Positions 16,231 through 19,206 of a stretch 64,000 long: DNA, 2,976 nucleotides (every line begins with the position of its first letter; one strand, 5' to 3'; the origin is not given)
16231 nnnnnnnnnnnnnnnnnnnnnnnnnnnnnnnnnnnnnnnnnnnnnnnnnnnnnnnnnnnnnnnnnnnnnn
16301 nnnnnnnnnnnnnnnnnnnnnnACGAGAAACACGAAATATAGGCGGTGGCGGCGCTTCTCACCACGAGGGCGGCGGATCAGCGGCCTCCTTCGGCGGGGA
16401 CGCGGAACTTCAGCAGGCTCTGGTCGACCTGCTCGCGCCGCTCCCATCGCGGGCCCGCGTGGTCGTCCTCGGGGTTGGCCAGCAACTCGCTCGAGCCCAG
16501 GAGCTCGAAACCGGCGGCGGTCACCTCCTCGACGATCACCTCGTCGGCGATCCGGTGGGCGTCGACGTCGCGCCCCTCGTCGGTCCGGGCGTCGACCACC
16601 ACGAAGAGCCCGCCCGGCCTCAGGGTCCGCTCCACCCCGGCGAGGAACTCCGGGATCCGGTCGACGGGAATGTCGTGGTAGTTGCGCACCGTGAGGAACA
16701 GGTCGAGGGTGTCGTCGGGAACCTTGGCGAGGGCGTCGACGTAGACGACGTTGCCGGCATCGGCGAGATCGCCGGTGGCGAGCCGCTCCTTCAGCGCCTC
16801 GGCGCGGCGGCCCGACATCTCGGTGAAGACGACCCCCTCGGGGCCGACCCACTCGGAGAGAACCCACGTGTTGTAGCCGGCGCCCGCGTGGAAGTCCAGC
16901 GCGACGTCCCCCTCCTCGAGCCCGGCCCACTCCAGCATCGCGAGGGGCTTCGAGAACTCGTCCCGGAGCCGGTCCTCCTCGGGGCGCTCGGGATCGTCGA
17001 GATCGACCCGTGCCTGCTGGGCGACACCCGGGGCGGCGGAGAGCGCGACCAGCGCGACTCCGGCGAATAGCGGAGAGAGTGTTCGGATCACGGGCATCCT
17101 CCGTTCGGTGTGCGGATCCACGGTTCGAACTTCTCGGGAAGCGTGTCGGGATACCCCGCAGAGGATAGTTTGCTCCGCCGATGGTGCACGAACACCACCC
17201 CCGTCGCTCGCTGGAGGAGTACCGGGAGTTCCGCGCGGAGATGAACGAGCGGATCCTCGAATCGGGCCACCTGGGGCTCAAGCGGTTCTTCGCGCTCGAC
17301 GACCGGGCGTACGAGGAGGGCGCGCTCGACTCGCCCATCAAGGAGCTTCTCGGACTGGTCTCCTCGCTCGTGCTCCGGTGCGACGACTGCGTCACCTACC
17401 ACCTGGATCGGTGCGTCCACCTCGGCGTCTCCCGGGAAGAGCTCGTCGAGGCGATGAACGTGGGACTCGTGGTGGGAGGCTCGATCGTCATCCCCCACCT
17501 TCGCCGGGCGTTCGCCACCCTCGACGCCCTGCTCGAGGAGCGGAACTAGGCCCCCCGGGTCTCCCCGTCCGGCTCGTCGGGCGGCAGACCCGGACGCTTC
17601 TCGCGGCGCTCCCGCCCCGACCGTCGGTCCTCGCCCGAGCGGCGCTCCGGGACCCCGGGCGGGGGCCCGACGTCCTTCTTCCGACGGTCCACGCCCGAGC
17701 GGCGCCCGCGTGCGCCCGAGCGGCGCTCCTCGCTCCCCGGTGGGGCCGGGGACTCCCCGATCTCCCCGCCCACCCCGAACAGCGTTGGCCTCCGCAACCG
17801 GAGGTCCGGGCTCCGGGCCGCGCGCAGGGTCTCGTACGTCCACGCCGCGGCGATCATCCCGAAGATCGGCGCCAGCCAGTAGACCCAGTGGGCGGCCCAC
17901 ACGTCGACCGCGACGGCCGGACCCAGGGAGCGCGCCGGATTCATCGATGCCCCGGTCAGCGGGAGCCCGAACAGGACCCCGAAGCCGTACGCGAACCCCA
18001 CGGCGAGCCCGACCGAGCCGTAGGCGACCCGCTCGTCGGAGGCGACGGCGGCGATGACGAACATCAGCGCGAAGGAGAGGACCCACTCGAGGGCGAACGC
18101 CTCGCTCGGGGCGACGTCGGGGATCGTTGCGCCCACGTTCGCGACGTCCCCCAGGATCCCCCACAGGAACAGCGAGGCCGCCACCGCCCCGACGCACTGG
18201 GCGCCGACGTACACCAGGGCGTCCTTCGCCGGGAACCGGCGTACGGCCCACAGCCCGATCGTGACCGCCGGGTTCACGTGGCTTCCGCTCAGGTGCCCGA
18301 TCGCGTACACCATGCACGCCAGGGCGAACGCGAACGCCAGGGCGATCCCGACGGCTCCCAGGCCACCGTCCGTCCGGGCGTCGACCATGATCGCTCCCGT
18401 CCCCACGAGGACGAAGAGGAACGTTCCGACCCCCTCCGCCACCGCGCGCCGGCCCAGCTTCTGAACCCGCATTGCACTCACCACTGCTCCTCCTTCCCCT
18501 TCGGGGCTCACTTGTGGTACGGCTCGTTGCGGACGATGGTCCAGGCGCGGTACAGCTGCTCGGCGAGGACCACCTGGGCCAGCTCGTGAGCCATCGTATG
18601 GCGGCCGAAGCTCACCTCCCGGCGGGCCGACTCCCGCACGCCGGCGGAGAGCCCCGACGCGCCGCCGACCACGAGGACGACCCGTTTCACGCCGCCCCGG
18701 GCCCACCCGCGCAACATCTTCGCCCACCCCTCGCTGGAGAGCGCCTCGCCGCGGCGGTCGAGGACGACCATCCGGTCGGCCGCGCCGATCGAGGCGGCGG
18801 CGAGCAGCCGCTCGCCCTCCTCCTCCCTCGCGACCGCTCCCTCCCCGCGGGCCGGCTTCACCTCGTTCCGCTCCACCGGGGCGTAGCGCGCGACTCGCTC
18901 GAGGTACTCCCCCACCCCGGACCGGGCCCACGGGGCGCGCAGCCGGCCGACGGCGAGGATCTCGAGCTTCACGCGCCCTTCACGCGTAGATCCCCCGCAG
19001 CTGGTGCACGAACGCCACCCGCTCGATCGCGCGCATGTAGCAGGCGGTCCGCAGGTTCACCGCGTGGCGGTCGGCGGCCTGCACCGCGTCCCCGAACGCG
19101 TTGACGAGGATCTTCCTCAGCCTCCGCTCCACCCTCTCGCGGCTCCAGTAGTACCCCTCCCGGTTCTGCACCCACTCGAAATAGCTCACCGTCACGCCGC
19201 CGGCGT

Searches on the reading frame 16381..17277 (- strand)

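Call 71: search_protein_families(library=pfam, proteins=[window:16381-17277:-], max_evalue=0.00001)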
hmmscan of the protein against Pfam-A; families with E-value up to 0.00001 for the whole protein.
window:16381-17277:- (299 aa): 1 family
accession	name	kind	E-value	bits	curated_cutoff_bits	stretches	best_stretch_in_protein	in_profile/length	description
PF13649.12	Methyltransf_25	-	9.5e-06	26.7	27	0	127-223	2-97/97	Methyltransferase domain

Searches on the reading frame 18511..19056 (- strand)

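Call 71: search_protein_families(library=pfam, proteins=[window:18511-19056:-], max_evalue=0.00001)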
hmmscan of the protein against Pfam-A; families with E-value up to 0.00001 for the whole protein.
window:18511-19056:- (182 aa): 1 family
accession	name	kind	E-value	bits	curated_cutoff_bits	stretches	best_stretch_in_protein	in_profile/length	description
PF02590.22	SPOUT_MTase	-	1.6e-42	145.5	27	1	30-181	2-154/154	Predicted SPOUT methyltransferase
